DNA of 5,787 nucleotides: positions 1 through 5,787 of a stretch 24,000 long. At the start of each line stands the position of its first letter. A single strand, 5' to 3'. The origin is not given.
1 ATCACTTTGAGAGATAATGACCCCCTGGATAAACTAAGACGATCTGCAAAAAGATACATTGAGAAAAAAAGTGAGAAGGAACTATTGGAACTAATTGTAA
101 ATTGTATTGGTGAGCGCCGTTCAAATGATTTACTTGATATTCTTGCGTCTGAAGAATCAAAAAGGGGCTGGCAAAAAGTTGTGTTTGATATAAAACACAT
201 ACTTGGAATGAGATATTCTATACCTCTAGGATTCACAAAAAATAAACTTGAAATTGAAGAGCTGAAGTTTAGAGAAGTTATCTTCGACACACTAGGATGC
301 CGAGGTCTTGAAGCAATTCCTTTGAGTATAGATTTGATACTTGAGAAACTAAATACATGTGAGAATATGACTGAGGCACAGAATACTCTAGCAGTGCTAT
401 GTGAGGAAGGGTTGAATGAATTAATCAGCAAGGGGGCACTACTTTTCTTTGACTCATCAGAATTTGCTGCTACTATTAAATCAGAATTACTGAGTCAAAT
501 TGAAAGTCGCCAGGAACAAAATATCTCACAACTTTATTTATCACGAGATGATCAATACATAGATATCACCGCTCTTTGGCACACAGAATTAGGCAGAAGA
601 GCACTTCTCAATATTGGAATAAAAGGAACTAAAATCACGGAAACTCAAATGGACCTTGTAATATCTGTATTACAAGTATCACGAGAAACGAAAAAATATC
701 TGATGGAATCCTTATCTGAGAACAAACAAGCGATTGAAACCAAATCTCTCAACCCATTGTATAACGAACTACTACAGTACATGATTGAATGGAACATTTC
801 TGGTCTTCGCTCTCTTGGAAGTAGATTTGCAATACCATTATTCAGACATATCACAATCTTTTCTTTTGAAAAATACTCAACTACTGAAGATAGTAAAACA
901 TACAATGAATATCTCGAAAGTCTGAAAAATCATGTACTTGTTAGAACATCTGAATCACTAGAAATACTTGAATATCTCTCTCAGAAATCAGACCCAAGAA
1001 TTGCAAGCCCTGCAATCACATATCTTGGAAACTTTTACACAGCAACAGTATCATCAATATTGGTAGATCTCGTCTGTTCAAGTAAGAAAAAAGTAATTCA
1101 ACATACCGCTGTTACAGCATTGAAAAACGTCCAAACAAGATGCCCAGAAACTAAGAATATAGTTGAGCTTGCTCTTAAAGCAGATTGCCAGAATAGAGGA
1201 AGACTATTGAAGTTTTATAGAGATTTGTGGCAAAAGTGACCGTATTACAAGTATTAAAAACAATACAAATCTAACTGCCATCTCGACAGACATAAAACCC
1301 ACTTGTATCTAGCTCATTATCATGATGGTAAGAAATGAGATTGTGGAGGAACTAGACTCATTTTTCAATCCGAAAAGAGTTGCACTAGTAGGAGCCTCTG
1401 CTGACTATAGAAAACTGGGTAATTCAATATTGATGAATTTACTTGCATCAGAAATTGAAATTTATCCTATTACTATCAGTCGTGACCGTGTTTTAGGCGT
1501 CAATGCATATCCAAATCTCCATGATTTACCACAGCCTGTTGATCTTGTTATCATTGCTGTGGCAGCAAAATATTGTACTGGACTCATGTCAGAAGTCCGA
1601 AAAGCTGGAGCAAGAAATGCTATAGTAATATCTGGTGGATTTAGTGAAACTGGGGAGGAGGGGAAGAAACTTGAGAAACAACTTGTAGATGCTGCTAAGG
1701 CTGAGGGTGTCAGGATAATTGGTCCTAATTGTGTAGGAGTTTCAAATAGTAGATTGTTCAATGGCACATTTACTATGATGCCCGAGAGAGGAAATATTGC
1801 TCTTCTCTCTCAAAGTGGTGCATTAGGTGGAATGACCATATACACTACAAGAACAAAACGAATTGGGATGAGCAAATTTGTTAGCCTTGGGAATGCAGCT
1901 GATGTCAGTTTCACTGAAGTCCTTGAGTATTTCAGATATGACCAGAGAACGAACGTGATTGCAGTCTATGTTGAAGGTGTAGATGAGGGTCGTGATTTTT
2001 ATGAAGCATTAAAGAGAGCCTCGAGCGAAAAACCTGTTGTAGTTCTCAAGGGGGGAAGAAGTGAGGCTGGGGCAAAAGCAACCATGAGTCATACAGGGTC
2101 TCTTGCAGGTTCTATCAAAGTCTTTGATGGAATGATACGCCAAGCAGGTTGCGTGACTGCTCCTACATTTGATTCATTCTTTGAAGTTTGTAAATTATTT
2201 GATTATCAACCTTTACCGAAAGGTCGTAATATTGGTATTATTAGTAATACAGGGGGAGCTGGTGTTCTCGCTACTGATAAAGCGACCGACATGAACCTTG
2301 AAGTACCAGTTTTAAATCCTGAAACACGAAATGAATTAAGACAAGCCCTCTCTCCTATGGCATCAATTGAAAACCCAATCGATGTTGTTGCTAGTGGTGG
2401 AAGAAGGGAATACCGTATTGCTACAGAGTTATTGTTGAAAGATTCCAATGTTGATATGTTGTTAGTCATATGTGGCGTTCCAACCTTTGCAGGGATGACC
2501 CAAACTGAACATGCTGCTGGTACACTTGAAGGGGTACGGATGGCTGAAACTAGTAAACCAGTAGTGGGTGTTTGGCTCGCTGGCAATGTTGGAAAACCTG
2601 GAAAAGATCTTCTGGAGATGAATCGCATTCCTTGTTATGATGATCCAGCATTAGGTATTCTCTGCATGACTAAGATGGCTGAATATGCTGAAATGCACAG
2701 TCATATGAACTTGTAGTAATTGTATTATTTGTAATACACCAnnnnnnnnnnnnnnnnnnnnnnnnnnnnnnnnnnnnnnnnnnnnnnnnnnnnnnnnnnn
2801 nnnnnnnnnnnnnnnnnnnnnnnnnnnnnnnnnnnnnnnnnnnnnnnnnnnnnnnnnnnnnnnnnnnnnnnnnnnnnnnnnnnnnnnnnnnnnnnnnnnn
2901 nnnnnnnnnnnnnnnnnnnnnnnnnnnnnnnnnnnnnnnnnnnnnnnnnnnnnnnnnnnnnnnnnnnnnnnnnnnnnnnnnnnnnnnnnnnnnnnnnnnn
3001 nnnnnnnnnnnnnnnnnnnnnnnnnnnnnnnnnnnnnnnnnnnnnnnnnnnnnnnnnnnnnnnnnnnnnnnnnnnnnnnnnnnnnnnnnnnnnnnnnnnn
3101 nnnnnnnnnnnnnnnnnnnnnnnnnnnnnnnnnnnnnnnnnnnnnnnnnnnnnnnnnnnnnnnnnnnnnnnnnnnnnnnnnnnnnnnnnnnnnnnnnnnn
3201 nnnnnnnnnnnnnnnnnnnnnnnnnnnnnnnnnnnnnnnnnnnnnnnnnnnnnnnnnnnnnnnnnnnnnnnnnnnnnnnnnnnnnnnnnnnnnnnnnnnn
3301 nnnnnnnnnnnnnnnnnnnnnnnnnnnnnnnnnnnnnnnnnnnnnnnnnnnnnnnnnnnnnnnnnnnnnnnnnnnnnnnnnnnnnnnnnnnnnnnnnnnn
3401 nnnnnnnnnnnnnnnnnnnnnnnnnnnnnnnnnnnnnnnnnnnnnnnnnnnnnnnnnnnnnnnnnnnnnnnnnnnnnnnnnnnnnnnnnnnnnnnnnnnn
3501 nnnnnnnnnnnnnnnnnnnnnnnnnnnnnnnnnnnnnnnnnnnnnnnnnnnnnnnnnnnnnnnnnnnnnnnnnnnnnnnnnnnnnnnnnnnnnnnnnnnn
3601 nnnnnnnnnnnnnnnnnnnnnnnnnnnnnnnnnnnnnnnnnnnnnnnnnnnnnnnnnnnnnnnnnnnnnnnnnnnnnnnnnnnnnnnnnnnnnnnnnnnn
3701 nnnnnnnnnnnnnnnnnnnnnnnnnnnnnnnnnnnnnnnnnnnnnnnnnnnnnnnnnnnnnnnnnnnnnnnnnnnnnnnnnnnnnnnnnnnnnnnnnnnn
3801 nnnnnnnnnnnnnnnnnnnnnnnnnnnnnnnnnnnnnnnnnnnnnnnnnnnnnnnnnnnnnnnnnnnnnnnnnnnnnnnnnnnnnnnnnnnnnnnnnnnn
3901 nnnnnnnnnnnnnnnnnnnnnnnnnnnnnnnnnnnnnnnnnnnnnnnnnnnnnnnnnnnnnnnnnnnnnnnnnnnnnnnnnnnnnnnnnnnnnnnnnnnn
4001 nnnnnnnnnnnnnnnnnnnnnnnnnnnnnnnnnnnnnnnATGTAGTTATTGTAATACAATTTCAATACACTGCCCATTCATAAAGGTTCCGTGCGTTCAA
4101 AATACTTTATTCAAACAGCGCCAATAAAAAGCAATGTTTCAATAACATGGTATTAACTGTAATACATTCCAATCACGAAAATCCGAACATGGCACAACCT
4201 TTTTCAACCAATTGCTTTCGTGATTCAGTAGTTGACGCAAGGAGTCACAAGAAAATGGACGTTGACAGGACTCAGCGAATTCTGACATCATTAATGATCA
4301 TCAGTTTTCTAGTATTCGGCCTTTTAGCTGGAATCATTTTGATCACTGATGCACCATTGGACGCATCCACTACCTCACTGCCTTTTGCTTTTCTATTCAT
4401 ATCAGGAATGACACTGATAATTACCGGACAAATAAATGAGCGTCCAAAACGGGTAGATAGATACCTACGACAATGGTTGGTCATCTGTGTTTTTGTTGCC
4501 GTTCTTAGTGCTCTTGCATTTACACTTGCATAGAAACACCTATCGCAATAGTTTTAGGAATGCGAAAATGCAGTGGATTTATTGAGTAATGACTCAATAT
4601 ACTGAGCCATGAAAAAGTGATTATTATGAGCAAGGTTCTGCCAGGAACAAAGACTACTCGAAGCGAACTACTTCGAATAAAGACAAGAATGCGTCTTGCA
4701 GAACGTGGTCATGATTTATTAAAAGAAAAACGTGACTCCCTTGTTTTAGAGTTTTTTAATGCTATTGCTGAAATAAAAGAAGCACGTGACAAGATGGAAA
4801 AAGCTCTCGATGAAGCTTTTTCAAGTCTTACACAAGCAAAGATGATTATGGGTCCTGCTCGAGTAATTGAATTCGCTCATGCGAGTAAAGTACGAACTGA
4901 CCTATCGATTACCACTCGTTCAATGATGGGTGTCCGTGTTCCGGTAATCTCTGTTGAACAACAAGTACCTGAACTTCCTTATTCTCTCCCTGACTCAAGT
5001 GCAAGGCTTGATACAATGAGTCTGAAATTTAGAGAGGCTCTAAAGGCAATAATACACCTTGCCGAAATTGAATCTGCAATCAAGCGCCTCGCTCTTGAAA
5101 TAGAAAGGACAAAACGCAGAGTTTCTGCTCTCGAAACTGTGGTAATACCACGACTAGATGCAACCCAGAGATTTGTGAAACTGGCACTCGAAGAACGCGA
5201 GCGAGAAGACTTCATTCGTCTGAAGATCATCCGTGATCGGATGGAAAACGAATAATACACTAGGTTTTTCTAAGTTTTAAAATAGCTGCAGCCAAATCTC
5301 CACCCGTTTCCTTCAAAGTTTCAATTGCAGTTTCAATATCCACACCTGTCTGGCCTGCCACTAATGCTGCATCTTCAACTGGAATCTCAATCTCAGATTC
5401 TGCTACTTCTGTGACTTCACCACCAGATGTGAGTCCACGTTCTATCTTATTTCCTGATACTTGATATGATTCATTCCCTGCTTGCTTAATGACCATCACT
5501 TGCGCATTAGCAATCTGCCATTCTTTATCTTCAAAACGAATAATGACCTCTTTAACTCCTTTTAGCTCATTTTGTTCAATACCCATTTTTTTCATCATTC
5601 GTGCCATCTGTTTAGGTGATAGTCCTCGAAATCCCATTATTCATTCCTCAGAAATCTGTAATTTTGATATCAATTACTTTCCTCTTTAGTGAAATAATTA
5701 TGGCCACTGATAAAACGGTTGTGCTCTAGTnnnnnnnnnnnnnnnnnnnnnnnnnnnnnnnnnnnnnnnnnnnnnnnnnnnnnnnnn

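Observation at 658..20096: A 9-bp-phased palindromic heptamer (GTAWTAC-NN-GTAWTAC) recurs at gene boundaries and within CDSs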

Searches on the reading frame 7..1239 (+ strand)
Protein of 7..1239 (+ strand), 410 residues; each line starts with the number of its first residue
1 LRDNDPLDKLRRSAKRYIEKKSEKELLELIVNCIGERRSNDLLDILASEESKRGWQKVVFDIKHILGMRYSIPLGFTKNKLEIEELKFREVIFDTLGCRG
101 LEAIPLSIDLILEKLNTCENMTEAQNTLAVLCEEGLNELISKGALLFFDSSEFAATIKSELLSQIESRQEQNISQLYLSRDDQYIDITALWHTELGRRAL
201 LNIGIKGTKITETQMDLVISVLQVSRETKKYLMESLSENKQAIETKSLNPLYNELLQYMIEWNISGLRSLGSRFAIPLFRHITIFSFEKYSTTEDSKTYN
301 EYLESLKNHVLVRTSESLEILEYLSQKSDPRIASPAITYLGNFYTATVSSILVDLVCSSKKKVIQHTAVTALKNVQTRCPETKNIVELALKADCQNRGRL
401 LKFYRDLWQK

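Call 5: search_protein_families(library=pfam, proteins=[window:7-1239:+])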
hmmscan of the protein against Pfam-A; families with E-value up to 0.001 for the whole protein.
window:7-1239:+ (410 aa): 1 family
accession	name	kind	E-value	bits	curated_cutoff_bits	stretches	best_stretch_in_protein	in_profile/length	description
PF13646.12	HEAT_2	-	4e-05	24.2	27.7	1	313-373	28-88/88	HEAT repeats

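Call 40: search_protein_families(library=ncbifam, proteins=[window:7-1239:+], max_evalue=0.1)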
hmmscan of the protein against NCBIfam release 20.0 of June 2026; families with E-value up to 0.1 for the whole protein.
window:7-1239:+ (410 aa): 4 families
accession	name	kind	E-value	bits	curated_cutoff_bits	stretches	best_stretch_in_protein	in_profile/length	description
TIGR04548.1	DnaD_Mollicutes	hypoth_equivalog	0.0059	16.6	100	1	197-325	11-132/178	DnaD family protein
TIGR04301.1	ODC_inducible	exception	0.072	11.2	1310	1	162-260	22-120/719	ornithine decarboxylase SpeF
TIGR03139.1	QueF-II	equivalog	0.09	12.7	86.9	0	256-333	16-92/115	preQ(1) synthase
NF011114.0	PRK14542.1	equivalog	0.093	12.4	250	0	230-262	36-68/137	nucleoside-diphosphate kinase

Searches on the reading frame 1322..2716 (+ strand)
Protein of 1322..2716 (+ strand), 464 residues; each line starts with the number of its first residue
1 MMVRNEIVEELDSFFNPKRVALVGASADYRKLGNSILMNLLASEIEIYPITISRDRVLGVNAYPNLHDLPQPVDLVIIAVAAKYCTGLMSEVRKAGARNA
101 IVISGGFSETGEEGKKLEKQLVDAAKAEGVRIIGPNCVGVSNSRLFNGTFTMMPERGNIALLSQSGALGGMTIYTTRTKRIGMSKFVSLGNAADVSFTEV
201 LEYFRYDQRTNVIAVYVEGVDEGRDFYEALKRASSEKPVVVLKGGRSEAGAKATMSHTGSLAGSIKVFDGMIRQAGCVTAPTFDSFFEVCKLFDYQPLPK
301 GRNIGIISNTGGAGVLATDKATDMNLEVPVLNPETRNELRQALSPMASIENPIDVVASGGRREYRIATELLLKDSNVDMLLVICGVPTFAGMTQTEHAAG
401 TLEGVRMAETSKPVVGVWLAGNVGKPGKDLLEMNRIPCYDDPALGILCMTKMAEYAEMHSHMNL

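Call 5: search_protein_families(library=pfam, proteins=[window:1322-2716:+])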
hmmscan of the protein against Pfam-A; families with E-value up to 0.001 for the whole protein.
window:1322-2716:+ (464 aa): 5 families
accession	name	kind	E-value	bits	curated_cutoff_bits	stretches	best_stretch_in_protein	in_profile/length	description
PF13607.11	Succ_CoA_lig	-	4.4e-51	172.7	27.4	1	156-293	1-138/138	Succinyl-CoA ligase like flavodoxin domain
PF13380.12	CoA_binding_2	-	6.9e-23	81.7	22.8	1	18-142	1-115/116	CoA binding domain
PF19045.5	Ligase_CoA_2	-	2.2e-08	34.7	23.7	1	306-423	3-120/162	Ligase-CoA domain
PF00549.24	Ligase_CoA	-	0.00024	21.7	24.5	0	162-244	1-91/128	CoA-ligase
PF02629.25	CoA_binding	-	0.00045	21.4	22.3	0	16-104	2-95/97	CoA binding domain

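Call 46: find_encoding_contigs(protein=window:1322-2716:+, flank=10000, max_places=4)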
Protein window:1322-2716:+ (464 aa): no gene with exactly this product is on record in the collection.

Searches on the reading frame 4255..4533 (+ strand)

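Call 40: search_protein_families(library=ncbifam, proteins=[window:4255-4533:+], max_evalue=0.1)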
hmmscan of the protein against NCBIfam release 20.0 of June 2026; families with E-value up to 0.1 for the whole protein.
window:4255-4533:+ (92 aa): 1 family
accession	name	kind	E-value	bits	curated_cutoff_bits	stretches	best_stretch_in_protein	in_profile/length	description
NF004487.0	PRK05815.3-5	equivalog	0.013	14.8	224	1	14-85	92-160/269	F0F1 ATP synthase subunit A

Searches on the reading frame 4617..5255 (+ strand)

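Call 5: search_protein_families(library=pfam, proteins=[window:4617-5255:+])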
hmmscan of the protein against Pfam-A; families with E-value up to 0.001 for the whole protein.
window:4617-5255:+ (212 aa): 1 family
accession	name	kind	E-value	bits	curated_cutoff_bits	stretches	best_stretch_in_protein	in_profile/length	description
PF01813.22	ATP-synt_D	-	7.6e-59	199.3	25.7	1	17-206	1-195/196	ATP synthase subunit D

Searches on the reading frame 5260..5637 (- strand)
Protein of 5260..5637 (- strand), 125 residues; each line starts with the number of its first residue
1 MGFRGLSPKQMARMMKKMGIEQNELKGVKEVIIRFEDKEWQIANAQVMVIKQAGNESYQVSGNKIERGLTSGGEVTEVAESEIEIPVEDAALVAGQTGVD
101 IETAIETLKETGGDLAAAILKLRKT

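Call 5: search_protein_families(library=pfam, proteins=[window:5260-5637:-])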
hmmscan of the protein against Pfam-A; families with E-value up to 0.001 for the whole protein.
window:5260-5637:- (125 aa): 2 families
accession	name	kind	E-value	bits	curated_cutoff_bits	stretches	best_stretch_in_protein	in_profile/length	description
PF01849.23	NAC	-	3.2e-14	53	21.3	1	8-63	1-53/57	NAC domain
PF19026.7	UBA_HYPK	-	6.9e-06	25.8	27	1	84-120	2-38/41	HYPK UBA domain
